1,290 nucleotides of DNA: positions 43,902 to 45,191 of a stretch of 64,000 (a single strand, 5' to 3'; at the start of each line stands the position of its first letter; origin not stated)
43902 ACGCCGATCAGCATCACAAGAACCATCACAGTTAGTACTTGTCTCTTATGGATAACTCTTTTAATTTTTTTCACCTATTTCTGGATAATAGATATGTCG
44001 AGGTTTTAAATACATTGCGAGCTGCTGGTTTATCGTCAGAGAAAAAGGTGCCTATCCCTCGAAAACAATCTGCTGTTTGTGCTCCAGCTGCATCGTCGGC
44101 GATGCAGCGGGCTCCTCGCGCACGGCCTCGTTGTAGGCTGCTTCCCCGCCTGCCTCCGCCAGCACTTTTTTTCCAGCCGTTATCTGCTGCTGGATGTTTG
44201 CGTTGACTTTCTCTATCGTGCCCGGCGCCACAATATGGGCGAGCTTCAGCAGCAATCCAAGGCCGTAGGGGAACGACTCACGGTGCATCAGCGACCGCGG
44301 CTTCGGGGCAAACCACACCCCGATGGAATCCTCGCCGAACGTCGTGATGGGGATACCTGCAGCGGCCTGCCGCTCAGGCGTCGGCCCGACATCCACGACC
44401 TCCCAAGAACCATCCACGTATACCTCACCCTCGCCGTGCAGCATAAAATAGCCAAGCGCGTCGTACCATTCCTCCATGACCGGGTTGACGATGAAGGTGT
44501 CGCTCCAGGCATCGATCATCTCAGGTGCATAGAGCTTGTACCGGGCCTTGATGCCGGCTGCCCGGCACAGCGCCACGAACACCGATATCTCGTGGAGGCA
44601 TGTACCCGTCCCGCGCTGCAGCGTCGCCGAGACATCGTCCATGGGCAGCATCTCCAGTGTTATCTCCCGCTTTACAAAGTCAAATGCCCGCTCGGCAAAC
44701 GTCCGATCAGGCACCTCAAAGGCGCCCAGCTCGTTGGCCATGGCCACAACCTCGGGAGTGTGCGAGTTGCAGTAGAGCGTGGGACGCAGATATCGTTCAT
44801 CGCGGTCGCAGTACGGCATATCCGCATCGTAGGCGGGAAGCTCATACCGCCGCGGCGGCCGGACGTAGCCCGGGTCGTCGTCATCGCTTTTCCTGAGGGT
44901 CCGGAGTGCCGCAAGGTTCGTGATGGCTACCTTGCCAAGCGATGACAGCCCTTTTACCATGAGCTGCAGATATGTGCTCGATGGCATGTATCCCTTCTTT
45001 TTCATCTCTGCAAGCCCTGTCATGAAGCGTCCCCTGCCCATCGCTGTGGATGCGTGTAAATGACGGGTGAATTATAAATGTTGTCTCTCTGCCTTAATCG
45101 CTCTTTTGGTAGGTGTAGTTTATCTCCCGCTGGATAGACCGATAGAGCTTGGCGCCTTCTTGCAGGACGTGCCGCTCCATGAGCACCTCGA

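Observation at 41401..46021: Lower-GC island encoding archaeosortase-substrate (PGF-CTERM) proteins, a BNR-propeller surface protein, DUF4870 and a transglutaminase-like enzyme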

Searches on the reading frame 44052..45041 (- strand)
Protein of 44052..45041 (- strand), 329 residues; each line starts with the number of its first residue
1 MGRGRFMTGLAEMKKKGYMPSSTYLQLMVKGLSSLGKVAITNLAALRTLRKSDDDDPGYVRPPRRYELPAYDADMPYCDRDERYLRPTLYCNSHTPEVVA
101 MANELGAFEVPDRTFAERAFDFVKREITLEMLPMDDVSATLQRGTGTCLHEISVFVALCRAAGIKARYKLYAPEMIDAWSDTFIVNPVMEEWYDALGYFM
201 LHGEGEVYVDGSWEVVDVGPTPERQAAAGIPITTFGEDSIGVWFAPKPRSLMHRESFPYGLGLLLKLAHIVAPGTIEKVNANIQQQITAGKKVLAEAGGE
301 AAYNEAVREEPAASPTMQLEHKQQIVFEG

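Call 3: search_protein_families(library=pfam, proteins=[window:44052-45041:-], max_evalue=0.01)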
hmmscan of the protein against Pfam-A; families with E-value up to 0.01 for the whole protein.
window:44052-45041:- (329 aa): 1 family
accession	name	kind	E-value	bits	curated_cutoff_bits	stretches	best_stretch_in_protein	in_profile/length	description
PF01841.26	Transglut_core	-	3.2e-09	37.5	23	1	103-217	5-107/108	Transglutaminase-like superfamily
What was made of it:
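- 44052..45041 (-): Native, conserved transglutaminase-like (papain-fold Cys-His-Asp) protein. It is probably cytoplasmic. The likely true start is M7 (323 aa, at about 45023). Transglut_core 37.5 bits against 23 (call 3).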

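Call 4: search_protein_families(library=ncbifam, proteins=[window:44052-45041:-], max_evalue=0.01)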
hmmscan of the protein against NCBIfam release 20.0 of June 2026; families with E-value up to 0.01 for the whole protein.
window:44052-45041:- (329 aa): 0 families

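Call 17: find_homologous_proteins(query=window:44052-45041:-)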
Query window:44052-45041:- (329 aa): 541 proteins with E <= 0.001 among 8000 candidates; the best 120 are listed.
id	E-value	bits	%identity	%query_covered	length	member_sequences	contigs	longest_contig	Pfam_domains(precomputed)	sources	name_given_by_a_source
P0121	8.9e-222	753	100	100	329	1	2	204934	PF01841.26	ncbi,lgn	-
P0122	5.4e-190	649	87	98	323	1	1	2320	PF01841.26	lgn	-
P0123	3.2e-177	607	81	98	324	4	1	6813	PF01841.26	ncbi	-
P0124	3.2e-175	600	80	98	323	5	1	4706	PF01841.26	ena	-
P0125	1.1e-169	582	78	98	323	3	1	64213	PF01841.26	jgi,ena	-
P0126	1.0e-167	575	82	91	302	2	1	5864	PF01841.26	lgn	-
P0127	1.2e-136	473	62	98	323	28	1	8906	PF01841.26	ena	-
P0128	2.9e-134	465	61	98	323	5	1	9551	PF01841.26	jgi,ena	-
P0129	4.4e-127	442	59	98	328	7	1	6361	PF01841.26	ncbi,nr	ncbi:hypothetical protein B6U81_06765 [Thermoplasmatales archaeon ex4484_30]|nr:MAG: hypothetical pr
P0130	7.2e-127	441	61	98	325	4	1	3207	PF01841.26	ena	-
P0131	1.5e-124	434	60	98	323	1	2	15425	PF01841.26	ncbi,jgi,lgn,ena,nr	ncbi:MAG: hypothetical protein DRN12_01670 [Thermoplasmata archaeon]|nr:MAG: hypothetical protein DR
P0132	1.9e-122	427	57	100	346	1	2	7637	PF01841.26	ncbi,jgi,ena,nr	ncbi:MAG: hypothetical protein DRN29_06550 [Thermoplasmata archaeon]|nr:MAG: hypothetical protein DR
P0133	2.4e-122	426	57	98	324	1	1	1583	PF01841.26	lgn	-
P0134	3.2e-122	426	58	98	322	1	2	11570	PF01841.26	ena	-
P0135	4.9e-122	425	59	96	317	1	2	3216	PF01841.26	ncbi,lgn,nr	ncbi:MAG: transglutaminase domain-containing protein [Candidatus Thermoplasmatota archaeon]|nr:trans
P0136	1.4e-121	424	59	98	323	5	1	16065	PF01841.26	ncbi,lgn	-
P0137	1.5e-120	420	57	95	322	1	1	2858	PF01841.26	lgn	-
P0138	1.7e-120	420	62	91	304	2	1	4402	PF01841.26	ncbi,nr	ncbi:MAG: transglutaminase family protein [Candidatus Thermoplasmatota archaeon]|nr:transglutaminase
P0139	1.7e-120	420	55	98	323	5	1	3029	PF01841.26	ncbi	-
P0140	2.2e-120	420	58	98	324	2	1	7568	PF01841.26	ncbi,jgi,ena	-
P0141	5.4e-120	419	56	97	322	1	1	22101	PF01841.26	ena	-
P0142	6.4e-120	418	56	98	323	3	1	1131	PF01841.26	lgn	-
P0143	9.6e-120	418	58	97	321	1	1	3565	PF01841.26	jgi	-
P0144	2.8e-119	416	58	98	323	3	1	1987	PF01841.26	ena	-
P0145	3.1e-119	416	58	97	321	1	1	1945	PF01841.26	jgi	-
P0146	3.7e-119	416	56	98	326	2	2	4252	PF01841.26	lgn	-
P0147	4.7e-119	416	57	95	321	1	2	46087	PF01841.26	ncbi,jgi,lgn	-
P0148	9.8e-119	414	58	97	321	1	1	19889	PF01841.26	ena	-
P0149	9.8e-119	414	58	97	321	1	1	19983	PF01841.26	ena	-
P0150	1.3e-118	414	58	97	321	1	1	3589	PF01841.26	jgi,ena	-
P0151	1.3e-118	414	58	97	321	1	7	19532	PF01841.26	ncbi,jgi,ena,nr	ncbi:MAG: hypothetical protein DRN31_04425 [Thermoplasmata archaeon]|nr:MAG: hypothetical protein DR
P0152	1.3e-118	414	57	97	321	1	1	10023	PF01841.26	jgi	-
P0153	1.7e-118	414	58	95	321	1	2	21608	PF01841.26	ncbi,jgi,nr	ncbi:MAG: transglutaminase family protein [Thermoplasmata archaeon]|nr:transglutaminase family prote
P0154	1.7e-118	414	57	97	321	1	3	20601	PF01841.26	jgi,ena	-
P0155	2.1e-118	413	57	98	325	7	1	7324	PF01841.26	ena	-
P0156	2.4e-118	413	58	95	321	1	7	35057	PF01841.26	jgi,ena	-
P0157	2.4e-118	413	57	97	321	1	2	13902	PF01841.26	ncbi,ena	-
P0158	7.6e-118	412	55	98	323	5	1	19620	PF01841.26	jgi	-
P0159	1.2e-117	411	55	98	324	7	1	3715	PF01841.26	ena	-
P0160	1.3e-117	411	56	95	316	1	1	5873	PF01841.26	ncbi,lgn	-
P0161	2.9e-117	410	57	98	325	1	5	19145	PF01841.26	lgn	-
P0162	4.2e-117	409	56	97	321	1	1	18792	PF01841.26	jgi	-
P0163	1.2e-116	408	56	98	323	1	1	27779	PF01841.26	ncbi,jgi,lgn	-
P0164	6.2e-116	405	55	98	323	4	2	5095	PF01841.26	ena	-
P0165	7.7e-116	405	55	98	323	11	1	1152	PF01841.26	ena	-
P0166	8.8e-116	405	55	98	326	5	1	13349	PF01841.26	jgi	jgi:hypothetical protein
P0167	3.5e-115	403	54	98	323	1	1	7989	PF01841.26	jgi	jgi:hypothetical protein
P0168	5.8e-115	402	56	98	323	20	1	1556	PF01841.26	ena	-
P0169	6.4e-115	402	58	92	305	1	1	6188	PF01841.26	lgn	-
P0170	7.2e-115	402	55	98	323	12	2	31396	PF01841.26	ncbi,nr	ncbi:MAG: transglutaminase family protein [Candidatus Thermoplasmatota archaeon]|nr:transglutaminase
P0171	8.5e-115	402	57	98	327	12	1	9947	PF01841.26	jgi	-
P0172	9.6e-115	401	55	96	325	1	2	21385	PF01841.26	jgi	jgi:hypothetical protein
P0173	1.1e-114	401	56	92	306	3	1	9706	PF01841.26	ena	-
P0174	1.1e-114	401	55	98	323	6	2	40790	PF01841.26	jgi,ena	-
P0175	1.4e-114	401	54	98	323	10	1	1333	PF01841.26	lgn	-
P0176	2.7e-114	400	54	98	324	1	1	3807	PF01841.26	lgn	-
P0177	2.9e-114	400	55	98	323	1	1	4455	PF01841.26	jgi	jgi:hypothetical protein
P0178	3.8e-114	399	54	98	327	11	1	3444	PF01841.26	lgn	-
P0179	6.1e-114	399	55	98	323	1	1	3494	PF01841.26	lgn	-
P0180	1.0e-113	398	55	98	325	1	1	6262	PF01841.26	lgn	-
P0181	1.5e-113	397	56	96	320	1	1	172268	PF01841.26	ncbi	-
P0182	2.3e-113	397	55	98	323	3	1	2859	PF01841.26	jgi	jgi:hypothetical protein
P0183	2.6e-113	397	53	98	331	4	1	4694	PF01841.26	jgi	jgi:hypothetical protein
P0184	4.3e-113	396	53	98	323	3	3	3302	PF01841.26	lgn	-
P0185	4.4e-113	396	54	98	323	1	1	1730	PF01841.26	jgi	jgi:hypothetical protein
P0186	2.4e-112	393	53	98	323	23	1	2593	PF01841.26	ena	-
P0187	2.5e-112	393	53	98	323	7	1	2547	PF01841.26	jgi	-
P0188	2.8e-112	393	56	98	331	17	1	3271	PF01841.26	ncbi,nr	ncbi:MAG: hypothetical protein DRN01_06315 [Thermoplasmata archaeon]|nr:MAG: hypothetical protein DR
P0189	5.6e-112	392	54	98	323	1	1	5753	PF01841.26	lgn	-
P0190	6.1e-112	392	54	98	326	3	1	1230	PF01841.26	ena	-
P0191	6.7e-112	392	54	98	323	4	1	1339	PF01841.26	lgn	-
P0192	6.8e-112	392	54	98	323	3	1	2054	PF01841.26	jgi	jgi:hypothetical protein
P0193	1.9e-111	390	53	98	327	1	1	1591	PF01841.26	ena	-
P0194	2.3e-111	390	54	98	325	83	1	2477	PF01841.26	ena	-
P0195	2.5e-111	390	59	92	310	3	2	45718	PF01841.26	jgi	jgi:hypothetical protein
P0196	4.2e-111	389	57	98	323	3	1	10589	PF01841.26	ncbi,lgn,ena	-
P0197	8.7e-111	388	52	98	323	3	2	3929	PF01841.26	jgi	jgi:hypothetical protein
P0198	9.5e-111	388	54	98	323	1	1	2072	PF01841.26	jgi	jgi:hypothetical protein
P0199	2.1e-110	387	51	98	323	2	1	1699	PF01841.26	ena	-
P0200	2.2e-110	387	51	98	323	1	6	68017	PF01841.26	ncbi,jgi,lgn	jgi:hypothetical protein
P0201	2.4e-110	387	53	98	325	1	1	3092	PF01841.26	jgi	jgi:hypothetical protein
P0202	6.7e-110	385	53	98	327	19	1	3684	PF01841.26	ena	-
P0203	1.3e-109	384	52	98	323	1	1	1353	PF01841.26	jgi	jgi:hypothetical protein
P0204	1.4e-109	384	52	98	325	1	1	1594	PF01841.26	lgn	-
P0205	1.4e-109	384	50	98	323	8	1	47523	PF01841.26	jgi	-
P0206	2.0e-109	384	53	98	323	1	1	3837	PF01841.26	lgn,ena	-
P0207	3.6e-109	383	53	98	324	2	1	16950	PF01841.26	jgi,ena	-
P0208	4.0e-109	383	53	98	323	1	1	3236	PF01841.26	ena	-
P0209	6.9e-109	382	54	92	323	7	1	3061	PF01841.26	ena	-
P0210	8.5e-109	382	52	98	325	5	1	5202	PF01841.26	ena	-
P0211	9.5e-109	382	54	92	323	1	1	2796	PF01841.26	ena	-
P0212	1.7e-108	381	52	98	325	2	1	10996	PF01841.26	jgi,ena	-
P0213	2.5e-108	380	54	92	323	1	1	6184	PF01841.26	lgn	-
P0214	3.5e-108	380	56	98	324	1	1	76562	PF01841.26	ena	-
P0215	4.7e-108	379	54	92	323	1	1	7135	PF01841.26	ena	-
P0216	5.0e-108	379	60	80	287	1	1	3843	PF01841.26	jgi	-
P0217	5.2e-108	379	53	98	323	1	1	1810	PF01841.26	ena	-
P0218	6.2e-108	379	50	98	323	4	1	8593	PF01841.26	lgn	-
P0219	8.8e-108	378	52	98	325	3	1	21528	PF01841.26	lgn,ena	-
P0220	1.1e-107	378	55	98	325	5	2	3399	PF01841.26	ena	-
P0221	1.1e-107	378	57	87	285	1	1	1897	PF01841.26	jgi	jgi:hypothetical protein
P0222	1.5e-107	378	52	98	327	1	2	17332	PF01841.26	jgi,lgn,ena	-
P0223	1.6e-107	378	53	98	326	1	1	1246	PF01841.26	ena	-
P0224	1.6e-107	378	53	98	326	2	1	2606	PF01841.26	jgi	-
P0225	2.0e-107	377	54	92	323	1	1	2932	PF01841.26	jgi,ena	-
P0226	2.4e-107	377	52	98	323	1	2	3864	PF01841.26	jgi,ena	-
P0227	3.5e-107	376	52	98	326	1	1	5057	PF01841.26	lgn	-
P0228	3.7e-107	376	51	98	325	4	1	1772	PF01841.26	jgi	-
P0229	4.6e-107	376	57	87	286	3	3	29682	PF01841.26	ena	-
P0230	5.2e-107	376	51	98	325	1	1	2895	PF01841.26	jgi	-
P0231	5.4e-107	376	56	89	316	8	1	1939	PF01841.26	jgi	jgi:hypothetical protein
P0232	5.8e-107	376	53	98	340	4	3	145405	PF01841.26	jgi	jgi:hypothetical protein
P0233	7.7e-107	375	52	98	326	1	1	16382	PF01841.26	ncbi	ncbi:MAG: transglutaminase domain-containing protein [Candidatus Thermoplasmatota archaeon]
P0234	1.1e-106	375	51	98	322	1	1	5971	PF01841.26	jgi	jgi:hypothetical protein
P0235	1.7e-106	374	50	98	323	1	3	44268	PF01841.26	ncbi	-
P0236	1.8e-106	374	52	98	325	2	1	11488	PF01841.26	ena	-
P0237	2.7e-106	374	52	98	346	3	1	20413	PF01841.26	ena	-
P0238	4.0e-106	373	52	98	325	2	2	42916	PF01841.26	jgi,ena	-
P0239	4.5e-106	373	52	98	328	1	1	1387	PF01841.26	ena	-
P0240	4.6e-106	373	52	98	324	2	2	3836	PF01841.26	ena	-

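Call 18: find_encoding_contigs(protein=P0125, flank=10000, max_places=3)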
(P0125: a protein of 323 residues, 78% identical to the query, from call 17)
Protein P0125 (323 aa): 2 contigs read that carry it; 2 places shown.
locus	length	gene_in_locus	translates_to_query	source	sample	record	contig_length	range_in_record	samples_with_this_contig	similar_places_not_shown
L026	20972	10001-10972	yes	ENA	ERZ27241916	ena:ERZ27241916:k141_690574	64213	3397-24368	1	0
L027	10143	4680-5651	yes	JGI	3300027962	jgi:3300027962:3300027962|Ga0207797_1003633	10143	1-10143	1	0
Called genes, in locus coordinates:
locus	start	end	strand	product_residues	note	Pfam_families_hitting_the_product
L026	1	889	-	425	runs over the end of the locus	PF00919:UPF0004, PF04055:Radical_SAM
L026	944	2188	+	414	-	PF00330:Aconitase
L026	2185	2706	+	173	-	PF00694:Aconitase_C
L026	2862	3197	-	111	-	PF03013:Pyr_excise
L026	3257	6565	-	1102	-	PF05048:NosD, PF13229:Beta_helix, PF05048:NosD, PF13229:Beta_helix, PF05048:NosD, PF13229:Beta_helix, PF05048:NosD, PF17957:Big_7, +2 more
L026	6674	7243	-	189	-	PF01949:Endo_dU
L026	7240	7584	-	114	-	PF01981:PTH2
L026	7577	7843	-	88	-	PF19023:DUF5749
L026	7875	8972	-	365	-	-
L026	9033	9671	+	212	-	-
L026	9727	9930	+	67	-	-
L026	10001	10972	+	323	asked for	PF01841:Transglut_core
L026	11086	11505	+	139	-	PF01978:TrmB, PF03965:Penicillinase_R, PF09339:HTH_IclR (faint)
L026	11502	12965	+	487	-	PF04055:Radical_SAM, PF13353:Fer4_12 (weak), PF13186:SPASM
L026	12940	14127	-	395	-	PF01926:MMR_HSR1, PF02421:FeoB_N (weak), PF08438:YGR210-like_G4, PF02824:TGS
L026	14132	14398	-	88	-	-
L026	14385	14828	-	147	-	PF12840:HTH_20 (faint)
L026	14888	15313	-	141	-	-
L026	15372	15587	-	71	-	PF01423:LSM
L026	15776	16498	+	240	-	PF02961:SAM_BAF (faint), PF11798:IMS_HHH (faint), PF11731:Cdd1 (faint), PF14520:HHH_5, PF10391:DNA_pol_lambd_f (faint), PF14229:DUF4332, PF14520:HHH_5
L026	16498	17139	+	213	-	PF13483:Lactamase_B_3, PF12706:Lactamase_B_2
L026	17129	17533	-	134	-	-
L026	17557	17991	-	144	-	PF01877:RNA_binding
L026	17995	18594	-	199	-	PF00827:Ribosomal_L15e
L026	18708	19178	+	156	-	PF06445:GyrI-like, PF14526:Cass2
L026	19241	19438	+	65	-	PF01361:Tautomerase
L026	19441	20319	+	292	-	-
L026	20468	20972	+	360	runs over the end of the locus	PF03773:ArsP_1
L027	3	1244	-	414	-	?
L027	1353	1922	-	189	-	PF01949:Endo_dU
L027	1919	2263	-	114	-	PF01981:PTH2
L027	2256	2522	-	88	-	PF19023:DUF5749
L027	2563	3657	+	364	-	PF01266:DAO, PF01494:FAD_binding_3, PF01946:Thi4 (weak), PF05834:Lycopene_cycl (weak), PF13450:NAD_binding_8 (weak)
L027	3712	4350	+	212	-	-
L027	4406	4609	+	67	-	-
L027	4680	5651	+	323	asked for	PF01841:Transglut_core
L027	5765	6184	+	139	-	PF01978:TrmB, PF03965:Penicillinase_R, PF09339:HTH_IclR (faint)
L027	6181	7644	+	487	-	PF04055:Radical_SAM, PF13353:Fer4_12 (weak), PF13186:SPASM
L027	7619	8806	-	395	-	PF01926:MMR_HSR1, PF02421:FeoB_N (weak), PF08438:YGR210-like_G4, PF02824:TGS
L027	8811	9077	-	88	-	-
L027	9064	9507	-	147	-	PF12840:HTH_20 (faint)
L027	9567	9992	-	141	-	-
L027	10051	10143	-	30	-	?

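Call 19: find_encoding_contigs(protein=P0123, flank=10000, max_places=3)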
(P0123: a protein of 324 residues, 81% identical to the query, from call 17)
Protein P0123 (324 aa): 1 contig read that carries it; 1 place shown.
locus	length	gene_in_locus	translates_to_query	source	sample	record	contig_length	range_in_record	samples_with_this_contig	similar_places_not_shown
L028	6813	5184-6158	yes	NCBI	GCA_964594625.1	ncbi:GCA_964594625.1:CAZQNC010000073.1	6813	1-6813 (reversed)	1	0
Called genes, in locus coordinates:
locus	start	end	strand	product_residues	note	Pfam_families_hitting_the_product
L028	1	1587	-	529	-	?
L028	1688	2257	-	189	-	PF01949:Endo_dU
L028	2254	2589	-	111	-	PF01981:PTH2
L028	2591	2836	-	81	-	PF19023:DUF5749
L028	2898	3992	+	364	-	PF01266:DAO, PF01494:FAD_binding_3, PF03486:HI0933_like (weak), PF04820:Trp_halogenase (faint), PF05834:Lycopene_cycl, PF07992:Pyr_redox_2 (faint), PF13450:NAD_binding_8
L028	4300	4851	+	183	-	-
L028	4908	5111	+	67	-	-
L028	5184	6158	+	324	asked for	PF01841:Transglut_core (weak)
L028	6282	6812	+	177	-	?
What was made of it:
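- PGF214, orf67 and TGase stay together in the close-relative loci that show all three genes (L026, L027, L028; calls 18, 19).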

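Call 27: find_encoding_contigs(protein=P0126, flank=10000, max_places=3)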
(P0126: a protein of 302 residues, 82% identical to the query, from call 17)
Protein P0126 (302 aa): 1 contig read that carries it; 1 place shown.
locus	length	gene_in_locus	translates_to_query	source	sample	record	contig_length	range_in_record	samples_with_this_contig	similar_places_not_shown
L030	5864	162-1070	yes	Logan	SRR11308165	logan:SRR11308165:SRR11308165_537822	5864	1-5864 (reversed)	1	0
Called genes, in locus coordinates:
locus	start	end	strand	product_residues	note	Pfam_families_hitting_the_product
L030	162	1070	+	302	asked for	PF01841:Transglut_core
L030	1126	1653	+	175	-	PF01978:TrmB (weak), PF03965:Penicillinase_R (weak)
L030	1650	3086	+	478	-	PF04055:Radical_SAM, PF13353:Fer4_12, PF13186:SPASM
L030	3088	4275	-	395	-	PF01926:MMR_HSR1, PF02421:FeoB_N (weak), PF08438:YGR210-like_G4, PF02824:TGS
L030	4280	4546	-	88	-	-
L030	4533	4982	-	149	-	PF12840:HTH_20 (weak)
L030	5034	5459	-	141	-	-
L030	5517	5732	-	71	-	PF01423:LSM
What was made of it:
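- L026 and L027 (call 18) and L030 (call 27) have TGase followed directly by HTH-rSAM.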

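Call 28: find_encoding_contigs(protein=P0124, flank=10000, max_places=3)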
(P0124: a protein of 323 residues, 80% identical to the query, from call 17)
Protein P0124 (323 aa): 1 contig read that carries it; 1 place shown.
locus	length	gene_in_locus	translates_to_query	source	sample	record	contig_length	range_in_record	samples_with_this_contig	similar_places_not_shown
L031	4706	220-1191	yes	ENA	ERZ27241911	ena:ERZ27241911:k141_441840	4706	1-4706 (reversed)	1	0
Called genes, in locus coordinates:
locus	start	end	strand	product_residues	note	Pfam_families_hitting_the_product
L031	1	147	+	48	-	?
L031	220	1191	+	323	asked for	PF01841:Transglut_core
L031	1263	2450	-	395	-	PF01926:MMR_HSR1, PF02421:FeoB_N (weak), PF08438:YGR210-like_G4, PF02824:TGS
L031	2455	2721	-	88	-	-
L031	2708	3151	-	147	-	PF12840:HTH_20 (weak)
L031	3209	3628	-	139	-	-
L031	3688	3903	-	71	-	PF01423:LSM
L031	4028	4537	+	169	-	PF13527:Acetyltransf_9, PF00583:Acetyltransf_1, PF13508:Acetyltransf_7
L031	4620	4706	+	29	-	?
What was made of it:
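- L031 has TGase followed directly by the GTPase (call 28).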

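Call 29: find_encoding_contigs(protein=P0181, flank=6000, max_places=2)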
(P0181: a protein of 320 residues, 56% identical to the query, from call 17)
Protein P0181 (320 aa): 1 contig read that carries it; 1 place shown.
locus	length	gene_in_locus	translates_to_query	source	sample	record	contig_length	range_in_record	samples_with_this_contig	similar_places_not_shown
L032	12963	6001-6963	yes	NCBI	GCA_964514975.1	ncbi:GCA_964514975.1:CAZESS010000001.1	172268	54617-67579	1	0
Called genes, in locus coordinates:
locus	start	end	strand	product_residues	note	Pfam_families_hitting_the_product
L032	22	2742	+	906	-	PF24096:DUF7379 (weak), PF00561:Abhydrolase_1, PF01674:Lipase_2, PF02089:Palm_thioest, PF05057:DUF676 (weak), PF07819:PGAP1, PF12146:Hydrolase_4 (weak), PF12697:Abhydrolase_6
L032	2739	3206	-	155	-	-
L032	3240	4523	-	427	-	PF03463:eRF1_1, PF03464:eRF1_2, PF18854:baeRF_family10, PF18859:acVLRF1 (weak), PF03465:eRF1_3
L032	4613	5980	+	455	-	PF04443:LuxE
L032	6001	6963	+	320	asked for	PF01841:Transglut_core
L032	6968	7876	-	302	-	PF01680:SOR_SNZ, PF01207:Dus (faint), PF05690:ThiG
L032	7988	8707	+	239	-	PF13641:Glyco_tranf_2_3 (weak), PF00535:Glycos_transf_2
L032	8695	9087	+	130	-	PF10107:Endonuc_Holl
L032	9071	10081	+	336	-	PF00752:XPG_N, PF00867:XPG_I, PF01367:5_3_exonuc (weak)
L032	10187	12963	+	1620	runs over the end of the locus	PF13620:CarboxypepD_reg (weak), PF00801:PKD, PF18911:PKD_4, PF22352:K319L-like_PKD (weak), PF05048:NosD, PF13229:Beta_helix, PF05048:NosD, PF13229:Beta_helix, +1 more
